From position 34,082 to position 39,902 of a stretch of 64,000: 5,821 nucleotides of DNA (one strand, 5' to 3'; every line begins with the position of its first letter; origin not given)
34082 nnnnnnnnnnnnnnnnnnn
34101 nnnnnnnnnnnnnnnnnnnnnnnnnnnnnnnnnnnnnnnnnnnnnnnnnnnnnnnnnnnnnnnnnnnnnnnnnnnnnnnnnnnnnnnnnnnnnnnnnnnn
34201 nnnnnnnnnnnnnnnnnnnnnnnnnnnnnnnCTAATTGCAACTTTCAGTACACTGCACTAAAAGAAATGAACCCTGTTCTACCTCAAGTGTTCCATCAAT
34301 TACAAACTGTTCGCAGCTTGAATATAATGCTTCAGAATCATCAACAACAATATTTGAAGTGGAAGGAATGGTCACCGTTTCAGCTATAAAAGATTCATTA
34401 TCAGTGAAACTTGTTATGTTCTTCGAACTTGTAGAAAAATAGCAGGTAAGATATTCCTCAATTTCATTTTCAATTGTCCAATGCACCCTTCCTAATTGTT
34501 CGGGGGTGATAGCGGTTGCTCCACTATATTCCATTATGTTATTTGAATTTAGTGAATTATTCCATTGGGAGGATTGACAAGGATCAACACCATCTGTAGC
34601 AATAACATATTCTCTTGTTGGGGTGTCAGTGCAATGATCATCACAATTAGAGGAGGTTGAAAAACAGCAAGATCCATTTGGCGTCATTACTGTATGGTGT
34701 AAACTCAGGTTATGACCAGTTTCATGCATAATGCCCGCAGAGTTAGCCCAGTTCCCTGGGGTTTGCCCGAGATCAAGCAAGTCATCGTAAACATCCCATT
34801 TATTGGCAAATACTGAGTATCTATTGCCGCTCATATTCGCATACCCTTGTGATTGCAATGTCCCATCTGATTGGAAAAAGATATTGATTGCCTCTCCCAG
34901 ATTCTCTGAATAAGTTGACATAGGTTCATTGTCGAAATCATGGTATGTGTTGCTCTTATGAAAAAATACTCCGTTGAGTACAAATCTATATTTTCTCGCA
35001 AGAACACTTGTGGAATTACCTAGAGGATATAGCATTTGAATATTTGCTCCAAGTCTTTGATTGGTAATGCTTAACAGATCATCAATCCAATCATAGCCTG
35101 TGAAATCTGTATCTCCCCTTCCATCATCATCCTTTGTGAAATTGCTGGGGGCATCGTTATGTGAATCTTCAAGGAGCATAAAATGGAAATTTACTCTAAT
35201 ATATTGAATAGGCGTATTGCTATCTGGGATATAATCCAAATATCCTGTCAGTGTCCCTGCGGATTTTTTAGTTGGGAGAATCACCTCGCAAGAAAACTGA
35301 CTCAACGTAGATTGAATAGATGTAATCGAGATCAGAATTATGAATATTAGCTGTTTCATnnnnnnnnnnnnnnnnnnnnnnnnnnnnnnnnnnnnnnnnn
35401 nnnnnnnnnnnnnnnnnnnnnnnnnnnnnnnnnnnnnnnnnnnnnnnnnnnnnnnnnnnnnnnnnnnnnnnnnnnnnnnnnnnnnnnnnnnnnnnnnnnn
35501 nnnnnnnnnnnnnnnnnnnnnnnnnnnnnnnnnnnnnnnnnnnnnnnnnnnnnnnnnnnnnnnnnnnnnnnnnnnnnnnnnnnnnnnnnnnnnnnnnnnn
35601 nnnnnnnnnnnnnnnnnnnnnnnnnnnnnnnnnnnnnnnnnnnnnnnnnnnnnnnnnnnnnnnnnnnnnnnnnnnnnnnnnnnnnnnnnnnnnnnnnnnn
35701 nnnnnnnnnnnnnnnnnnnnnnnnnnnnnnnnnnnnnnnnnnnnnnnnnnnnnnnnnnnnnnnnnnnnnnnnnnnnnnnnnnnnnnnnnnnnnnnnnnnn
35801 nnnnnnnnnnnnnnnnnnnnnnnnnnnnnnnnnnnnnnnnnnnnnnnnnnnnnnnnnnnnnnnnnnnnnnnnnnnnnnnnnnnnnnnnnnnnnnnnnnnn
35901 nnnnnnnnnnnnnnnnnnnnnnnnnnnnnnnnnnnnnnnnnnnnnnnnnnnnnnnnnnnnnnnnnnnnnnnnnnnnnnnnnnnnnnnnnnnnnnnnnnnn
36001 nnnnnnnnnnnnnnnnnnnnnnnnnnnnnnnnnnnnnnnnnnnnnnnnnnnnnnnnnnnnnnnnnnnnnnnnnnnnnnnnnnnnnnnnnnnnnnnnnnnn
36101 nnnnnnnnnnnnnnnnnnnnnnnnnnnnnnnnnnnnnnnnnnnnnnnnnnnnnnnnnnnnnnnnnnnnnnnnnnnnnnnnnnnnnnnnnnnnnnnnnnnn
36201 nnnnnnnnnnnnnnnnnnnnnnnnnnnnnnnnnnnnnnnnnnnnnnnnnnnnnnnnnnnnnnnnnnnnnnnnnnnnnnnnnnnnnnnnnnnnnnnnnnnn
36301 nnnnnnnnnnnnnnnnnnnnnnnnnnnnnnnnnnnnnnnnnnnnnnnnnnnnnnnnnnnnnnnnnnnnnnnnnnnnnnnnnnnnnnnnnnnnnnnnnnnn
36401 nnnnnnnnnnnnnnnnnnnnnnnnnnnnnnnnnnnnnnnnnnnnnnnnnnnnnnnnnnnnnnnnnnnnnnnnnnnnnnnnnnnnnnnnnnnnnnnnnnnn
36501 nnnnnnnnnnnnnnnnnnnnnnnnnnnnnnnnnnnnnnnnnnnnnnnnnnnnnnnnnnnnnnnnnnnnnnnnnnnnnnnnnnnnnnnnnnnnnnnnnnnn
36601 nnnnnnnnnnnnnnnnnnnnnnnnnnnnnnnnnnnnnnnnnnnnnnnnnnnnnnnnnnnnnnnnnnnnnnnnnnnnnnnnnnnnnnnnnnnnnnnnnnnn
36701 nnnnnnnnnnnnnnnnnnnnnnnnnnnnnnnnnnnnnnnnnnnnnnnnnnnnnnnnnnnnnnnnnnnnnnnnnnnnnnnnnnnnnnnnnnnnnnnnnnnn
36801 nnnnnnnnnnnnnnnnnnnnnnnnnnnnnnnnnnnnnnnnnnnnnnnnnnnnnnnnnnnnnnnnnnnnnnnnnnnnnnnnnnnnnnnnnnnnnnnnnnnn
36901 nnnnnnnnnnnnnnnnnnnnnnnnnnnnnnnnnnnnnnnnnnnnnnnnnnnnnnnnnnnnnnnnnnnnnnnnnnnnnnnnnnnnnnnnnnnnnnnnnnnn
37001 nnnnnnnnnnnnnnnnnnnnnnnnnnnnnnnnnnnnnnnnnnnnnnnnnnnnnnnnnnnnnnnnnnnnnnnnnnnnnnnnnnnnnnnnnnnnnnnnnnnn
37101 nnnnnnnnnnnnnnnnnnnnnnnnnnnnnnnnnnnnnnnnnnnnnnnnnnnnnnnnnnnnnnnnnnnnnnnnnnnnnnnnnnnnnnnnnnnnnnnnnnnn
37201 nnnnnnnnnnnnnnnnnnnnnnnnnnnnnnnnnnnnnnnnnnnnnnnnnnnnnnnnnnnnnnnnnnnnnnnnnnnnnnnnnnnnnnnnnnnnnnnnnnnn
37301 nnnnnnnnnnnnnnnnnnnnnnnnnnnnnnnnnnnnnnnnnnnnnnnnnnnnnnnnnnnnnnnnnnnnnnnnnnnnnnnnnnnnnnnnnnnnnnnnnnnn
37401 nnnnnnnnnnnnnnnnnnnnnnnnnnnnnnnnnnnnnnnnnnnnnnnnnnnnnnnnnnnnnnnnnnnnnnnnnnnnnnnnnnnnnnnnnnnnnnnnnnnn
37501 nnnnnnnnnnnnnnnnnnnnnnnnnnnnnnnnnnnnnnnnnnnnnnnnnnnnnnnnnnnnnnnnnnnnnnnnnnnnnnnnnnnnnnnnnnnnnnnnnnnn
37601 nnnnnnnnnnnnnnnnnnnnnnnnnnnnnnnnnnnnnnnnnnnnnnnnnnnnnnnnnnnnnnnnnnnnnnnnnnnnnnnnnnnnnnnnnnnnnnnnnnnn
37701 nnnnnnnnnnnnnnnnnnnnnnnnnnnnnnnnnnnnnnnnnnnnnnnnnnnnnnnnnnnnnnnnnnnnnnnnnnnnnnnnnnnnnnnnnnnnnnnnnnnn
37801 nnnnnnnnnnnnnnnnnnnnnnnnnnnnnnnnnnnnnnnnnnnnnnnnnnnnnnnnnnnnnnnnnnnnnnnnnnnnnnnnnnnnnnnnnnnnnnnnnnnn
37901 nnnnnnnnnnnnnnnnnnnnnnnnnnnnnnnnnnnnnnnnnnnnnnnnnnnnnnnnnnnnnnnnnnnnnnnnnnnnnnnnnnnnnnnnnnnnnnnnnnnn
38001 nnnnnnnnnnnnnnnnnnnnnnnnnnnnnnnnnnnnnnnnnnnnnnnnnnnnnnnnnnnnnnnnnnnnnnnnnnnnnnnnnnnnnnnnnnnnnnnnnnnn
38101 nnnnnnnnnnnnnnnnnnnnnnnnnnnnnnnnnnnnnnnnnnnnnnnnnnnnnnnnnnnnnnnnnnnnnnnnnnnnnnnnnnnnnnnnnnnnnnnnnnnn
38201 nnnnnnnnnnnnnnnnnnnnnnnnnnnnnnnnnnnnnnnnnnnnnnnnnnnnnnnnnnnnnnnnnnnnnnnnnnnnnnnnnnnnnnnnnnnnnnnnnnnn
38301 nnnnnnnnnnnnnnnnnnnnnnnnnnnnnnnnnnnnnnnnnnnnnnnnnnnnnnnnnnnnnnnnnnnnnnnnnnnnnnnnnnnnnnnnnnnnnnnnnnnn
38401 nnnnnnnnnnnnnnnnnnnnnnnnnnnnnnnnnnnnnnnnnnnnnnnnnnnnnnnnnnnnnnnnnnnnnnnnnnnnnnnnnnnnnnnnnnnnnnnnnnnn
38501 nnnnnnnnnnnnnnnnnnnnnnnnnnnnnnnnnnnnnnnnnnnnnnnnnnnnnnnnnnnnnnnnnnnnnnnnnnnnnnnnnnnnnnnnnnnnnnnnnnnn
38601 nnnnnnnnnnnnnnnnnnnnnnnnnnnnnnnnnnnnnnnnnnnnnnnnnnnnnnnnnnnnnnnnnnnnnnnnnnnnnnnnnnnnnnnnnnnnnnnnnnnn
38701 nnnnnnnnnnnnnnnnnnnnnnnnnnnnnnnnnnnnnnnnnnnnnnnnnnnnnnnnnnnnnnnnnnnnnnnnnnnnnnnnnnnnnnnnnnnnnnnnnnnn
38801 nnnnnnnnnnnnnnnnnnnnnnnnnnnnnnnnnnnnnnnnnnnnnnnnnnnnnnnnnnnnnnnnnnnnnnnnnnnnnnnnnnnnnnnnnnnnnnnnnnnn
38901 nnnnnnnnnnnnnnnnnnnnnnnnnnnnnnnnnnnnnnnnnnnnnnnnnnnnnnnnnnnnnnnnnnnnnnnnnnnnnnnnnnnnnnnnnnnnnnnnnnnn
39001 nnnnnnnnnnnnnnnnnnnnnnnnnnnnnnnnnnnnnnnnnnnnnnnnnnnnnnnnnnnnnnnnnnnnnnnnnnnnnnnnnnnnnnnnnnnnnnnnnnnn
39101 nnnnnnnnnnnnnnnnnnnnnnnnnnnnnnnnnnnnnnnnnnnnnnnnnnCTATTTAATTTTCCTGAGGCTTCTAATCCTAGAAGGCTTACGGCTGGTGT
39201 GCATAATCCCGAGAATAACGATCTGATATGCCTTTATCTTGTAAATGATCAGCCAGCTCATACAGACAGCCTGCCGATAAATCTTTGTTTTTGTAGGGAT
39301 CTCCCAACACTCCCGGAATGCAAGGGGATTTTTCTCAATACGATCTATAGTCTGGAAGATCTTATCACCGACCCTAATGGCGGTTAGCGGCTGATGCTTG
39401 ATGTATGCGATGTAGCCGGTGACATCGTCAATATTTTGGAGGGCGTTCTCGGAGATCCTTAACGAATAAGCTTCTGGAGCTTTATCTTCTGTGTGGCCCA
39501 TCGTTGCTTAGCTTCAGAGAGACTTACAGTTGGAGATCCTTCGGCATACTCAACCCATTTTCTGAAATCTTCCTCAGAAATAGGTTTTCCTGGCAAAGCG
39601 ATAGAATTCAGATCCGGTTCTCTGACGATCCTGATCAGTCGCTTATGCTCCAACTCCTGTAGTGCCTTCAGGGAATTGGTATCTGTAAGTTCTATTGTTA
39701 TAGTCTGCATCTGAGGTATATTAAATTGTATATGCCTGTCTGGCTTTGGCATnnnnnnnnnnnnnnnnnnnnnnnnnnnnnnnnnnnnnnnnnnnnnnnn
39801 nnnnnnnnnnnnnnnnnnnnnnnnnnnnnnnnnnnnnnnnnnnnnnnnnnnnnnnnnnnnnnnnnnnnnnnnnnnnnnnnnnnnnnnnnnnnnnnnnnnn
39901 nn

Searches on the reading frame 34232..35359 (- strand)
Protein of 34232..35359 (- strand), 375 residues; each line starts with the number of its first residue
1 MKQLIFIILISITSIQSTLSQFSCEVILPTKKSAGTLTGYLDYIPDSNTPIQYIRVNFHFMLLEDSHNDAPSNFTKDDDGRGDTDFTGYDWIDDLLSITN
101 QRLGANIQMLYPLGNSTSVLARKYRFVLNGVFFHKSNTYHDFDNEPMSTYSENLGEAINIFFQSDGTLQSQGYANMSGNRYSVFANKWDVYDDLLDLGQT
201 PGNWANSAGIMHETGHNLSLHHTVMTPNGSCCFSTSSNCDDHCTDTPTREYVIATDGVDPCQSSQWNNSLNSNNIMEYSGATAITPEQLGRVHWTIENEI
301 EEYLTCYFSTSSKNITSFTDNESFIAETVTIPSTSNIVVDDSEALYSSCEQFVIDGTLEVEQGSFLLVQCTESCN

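Call 34: search_protein_families(library=pfam, proteins=[window:34232-35359:-], max_evalue=0.01)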
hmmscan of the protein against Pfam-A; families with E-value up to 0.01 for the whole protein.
window:34232-35359:- (375 aa): 1 family
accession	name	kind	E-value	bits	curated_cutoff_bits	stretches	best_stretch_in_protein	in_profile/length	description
PF05572.19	Peptidase_M43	-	1.7e-06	28.5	23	1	158-292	18-147/152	Pregnancy-associated plasma protein-A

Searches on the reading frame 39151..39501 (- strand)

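Call 34: search_protein_families(library=pfam, proteins=[window:39151-39501:-], max_evalue=0.01)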
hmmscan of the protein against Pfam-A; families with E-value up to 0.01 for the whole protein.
window:39151-39501:- (116 aa): 1 family
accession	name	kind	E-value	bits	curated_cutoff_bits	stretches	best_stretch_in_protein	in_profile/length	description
PF05016.21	ParE_toxin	-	7.8e-10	39.6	23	1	14-105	1-88/89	ParE toxin of type II toxin-antitoxin system, parDE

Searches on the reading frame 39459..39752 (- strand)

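Call 34: search_protein_families(library=pfam, proteins=[window:39459-39752:-], max_evalue=0.01)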
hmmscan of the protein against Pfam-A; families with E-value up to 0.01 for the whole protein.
window:39459-39752:- (97 aa): 1 family
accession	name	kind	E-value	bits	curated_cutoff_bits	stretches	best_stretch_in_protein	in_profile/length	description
PF10443.15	RNA12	-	0.0037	16.5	27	1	16-94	340-418/429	RNA12 protein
